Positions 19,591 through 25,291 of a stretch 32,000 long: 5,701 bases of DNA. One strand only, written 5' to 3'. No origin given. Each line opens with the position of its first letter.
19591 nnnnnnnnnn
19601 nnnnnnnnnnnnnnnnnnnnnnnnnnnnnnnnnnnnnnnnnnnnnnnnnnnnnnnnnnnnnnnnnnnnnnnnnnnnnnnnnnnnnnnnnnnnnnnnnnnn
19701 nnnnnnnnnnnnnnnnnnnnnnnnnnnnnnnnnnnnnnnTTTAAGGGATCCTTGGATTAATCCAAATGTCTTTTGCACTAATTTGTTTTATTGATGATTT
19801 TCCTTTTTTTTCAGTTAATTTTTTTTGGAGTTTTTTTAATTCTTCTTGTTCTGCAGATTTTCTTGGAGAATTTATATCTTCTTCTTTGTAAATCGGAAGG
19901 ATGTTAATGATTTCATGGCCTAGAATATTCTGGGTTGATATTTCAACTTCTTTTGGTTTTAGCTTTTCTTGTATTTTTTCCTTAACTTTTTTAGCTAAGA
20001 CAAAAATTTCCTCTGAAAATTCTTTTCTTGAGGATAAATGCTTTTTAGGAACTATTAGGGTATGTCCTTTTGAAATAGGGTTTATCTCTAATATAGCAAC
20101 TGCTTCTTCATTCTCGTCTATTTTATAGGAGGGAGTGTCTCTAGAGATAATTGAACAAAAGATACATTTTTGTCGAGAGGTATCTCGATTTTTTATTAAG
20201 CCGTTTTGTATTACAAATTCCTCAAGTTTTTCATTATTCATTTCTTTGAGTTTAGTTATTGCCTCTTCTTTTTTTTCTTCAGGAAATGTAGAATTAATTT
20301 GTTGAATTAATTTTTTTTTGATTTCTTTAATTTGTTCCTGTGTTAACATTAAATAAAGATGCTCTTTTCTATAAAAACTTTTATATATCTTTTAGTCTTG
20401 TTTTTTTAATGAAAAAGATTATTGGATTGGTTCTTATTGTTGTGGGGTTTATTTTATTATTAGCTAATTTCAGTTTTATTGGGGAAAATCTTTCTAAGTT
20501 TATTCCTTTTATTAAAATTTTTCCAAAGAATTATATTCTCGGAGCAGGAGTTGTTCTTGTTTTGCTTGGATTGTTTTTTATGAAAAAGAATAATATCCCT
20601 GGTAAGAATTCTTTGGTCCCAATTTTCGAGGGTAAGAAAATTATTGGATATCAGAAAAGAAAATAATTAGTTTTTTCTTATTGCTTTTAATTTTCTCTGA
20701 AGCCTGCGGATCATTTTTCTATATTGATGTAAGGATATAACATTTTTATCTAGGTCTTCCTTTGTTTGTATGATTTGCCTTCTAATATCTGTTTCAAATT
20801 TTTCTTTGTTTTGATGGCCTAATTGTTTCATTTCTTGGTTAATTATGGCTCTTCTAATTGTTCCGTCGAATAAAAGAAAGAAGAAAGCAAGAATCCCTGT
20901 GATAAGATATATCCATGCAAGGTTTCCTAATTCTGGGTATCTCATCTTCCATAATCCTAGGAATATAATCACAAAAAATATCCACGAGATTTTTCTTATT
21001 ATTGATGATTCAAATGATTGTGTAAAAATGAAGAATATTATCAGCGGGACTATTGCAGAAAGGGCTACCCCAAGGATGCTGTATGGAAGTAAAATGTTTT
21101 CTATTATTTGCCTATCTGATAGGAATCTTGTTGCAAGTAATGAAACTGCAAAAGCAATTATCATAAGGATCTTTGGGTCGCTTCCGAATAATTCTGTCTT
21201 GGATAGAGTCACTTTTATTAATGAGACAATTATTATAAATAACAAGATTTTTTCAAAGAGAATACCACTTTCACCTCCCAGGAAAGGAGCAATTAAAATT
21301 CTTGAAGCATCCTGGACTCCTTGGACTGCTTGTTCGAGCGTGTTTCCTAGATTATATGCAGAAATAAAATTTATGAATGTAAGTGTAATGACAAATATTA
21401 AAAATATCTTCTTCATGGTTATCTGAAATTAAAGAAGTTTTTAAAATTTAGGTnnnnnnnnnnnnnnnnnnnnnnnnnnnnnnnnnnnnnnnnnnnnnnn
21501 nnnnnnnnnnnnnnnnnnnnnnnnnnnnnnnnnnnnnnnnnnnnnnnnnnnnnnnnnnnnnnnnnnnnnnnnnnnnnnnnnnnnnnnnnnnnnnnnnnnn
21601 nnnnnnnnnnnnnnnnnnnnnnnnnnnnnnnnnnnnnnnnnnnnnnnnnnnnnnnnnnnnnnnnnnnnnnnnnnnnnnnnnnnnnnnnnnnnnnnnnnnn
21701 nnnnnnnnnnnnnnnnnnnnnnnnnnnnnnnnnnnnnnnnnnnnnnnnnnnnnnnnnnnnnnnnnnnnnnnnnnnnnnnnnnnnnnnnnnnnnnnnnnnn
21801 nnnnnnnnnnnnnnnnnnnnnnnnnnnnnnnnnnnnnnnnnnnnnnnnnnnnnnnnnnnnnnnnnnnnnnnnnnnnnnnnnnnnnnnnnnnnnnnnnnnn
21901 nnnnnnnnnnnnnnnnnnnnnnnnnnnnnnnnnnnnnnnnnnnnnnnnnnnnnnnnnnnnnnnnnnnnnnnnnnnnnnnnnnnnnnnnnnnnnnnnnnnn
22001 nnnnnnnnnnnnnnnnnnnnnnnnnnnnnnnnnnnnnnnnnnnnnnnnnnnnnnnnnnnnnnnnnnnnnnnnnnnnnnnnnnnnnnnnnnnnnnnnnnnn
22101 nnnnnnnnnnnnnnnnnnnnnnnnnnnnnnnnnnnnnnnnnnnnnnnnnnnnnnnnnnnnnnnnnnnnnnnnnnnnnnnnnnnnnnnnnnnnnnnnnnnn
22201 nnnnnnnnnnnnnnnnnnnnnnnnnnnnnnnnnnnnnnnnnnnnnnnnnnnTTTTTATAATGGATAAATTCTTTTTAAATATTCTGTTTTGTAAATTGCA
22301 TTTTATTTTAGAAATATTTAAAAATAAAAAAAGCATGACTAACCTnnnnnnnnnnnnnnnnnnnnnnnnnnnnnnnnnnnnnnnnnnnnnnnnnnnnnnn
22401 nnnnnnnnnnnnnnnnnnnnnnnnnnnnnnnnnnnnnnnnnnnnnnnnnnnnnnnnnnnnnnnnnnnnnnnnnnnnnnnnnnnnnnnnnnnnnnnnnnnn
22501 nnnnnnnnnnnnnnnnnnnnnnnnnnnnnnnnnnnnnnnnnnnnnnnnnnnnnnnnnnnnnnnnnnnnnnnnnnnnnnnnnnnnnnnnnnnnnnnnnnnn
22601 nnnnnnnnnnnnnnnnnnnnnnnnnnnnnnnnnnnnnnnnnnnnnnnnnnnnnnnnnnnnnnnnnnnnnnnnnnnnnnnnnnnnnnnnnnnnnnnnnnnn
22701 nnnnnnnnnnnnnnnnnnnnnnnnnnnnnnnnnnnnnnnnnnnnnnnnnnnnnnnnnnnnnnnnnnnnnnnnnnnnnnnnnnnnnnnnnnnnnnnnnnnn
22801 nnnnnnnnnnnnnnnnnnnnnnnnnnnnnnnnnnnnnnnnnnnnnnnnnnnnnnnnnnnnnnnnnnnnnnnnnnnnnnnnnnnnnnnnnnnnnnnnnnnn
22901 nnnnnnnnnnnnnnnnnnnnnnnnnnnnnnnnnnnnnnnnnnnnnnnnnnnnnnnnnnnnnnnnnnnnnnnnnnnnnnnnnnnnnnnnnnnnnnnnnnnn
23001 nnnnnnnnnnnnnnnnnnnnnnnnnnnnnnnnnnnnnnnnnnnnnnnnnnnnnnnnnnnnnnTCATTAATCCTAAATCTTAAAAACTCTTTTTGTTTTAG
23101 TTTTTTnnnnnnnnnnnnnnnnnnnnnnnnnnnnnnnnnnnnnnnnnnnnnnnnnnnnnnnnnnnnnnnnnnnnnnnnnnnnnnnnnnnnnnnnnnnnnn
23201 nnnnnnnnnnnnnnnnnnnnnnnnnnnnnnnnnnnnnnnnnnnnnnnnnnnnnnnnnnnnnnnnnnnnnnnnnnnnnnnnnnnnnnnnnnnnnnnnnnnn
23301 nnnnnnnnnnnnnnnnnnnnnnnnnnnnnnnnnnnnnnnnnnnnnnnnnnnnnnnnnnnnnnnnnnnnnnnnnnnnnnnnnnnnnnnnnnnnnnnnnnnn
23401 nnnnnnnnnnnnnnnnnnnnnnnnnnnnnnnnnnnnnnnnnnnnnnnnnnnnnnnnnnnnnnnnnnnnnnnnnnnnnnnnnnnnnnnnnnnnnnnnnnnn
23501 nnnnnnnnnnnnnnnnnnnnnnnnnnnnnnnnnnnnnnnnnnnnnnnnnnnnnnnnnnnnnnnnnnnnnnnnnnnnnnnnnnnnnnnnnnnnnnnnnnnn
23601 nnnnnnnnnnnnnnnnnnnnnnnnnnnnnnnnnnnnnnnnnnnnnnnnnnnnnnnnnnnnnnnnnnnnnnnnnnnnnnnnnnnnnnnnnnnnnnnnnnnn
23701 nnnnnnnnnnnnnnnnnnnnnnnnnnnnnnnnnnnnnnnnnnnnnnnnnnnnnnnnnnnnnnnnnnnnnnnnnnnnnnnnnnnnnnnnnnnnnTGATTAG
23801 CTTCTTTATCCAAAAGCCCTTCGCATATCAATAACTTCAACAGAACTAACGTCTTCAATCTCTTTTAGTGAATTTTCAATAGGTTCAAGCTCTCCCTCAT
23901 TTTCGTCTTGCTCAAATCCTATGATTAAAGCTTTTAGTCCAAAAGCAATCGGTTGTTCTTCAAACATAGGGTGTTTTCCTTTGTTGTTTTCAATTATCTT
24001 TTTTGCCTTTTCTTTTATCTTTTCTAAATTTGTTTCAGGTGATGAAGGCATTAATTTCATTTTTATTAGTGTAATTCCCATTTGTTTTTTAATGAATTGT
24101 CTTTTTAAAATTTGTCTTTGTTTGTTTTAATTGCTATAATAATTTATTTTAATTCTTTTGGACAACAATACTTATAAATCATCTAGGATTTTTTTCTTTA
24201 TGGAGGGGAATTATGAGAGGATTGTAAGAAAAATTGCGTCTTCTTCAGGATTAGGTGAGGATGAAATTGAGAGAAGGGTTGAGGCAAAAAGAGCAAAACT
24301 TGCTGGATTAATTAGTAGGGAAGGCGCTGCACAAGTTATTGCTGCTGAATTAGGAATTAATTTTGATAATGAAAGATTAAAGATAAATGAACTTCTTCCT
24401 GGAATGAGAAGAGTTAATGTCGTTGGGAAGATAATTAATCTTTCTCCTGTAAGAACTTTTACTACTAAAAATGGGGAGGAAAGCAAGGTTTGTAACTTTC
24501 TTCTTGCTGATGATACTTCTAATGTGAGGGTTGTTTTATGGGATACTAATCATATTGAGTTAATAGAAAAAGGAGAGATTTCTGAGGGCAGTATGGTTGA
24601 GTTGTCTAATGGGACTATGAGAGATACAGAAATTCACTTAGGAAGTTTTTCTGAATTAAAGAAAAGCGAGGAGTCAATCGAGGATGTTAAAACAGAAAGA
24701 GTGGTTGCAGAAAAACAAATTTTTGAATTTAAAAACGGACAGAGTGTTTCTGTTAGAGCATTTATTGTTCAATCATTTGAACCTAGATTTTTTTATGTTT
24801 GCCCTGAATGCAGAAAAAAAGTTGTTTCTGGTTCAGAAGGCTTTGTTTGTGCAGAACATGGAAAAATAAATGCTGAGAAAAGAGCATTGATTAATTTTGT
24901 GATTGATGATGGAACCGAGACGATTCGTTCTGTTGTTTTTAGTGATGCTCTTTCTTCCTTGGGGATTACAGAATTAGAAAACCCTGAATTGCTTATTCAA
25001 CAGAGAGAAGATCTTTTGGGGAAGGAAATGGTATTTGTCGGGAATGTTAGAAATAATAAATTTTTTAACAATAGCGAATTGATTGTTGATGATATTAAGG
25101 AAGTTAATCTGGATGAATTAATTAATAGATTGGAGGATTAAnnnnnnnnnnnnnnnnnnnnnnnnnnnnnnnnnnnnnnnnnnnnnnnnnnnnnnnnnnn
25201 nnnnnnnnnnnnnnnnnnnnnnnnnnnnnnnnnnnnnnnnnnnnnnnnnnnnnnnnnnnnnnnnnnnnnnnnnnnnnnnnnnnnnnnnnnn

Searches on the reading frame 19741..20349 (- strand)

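Call 15: search_protein_families(library=pfam, proteins=[window:19741-20349:-], max_evalue=0.01)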
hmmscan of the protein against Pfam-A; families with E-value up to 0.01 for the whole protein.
window:19741-20349:- (202 aa): 2 families
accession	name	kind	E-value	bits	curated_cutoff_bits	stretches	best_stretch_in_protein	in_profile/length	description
PF01230.28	HIT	-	3.7e-10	40.7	21.5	1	71-142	3-78/98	HIT domain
PF11969.13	DcpS_C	-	4e-08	34.1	24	1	61-136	1-76/114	Scavenger mRNA decapping enzyme C-term binding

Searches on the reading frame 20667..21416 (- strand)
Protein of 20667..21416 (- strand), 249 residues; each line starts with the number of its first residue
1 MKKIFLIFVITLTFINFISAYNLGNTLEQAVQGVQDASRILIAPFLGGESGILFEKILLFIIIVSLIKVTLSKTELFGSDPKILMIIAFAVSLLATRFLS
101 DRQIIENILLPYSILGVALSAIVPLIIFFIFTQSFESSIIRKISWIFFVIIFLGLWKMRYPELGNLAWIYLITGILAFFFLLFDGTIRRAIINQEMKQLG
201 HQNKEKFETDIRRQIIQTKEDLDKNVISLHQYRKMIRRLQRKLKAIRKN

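Call 15: search_protein_families(library=pfam, proteins=[window:20667-21416:-], max_evalue=0.01)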
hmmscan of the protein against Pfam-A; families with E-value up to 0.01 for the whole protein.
window:20667-21416:- (249 aa): 1 family
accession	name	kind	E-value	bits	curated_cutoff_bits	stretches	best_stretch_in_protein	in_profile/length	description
PF14171.11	SpoIISA_toxin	-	0.0061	16.7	27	1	136-237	29-122/243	Toxin SpoIISA, type II toxin-antitoxin system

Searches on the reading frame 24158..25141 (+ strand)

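Call 15: search_protein_families(library=pfam, proteins=[window:24158-25141:+], max_evalue=0.01)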
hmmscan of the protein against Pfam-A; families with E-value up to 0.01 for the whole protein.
window:24158-25141:+ (327 aa): 7 families
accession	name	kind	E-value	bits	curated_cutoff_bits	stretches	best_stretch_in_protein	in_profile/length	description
PF01336.31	tRNA_anti-codon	-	2.1e-07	31.2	27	1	86-155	1-58/75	OB-fold nucleic acid binding domain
PF24903.1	OB_MEIOB_N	-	5e-05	23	27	1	72-133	4-68/140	MEIOB, N-terminal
PF13742.12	tRNA_anti_2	-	0.00022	21.8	27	0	76-148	10-73/95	OB-fold nucleic acid binding domain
PF08646.16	Rep_fac-A_C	-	0.0003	21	28.5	1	198-267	3-78/146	Replication factor-A C terminal domain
PF09999.14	DUF2240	-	0.0004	20.5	22.3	1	12-70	80-138/144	Uncharacterized protein conserved in archaea (DUF2240)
PF16900.11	REPA_OB_2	-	0.0011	19.3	27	1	85-134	12-63/98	Replication protein A OB domain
PF17244.8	CDC24_OB3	-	0.0064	16.7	25.4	0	81-157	4-78/216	Cell division control protein 24, OB domain 3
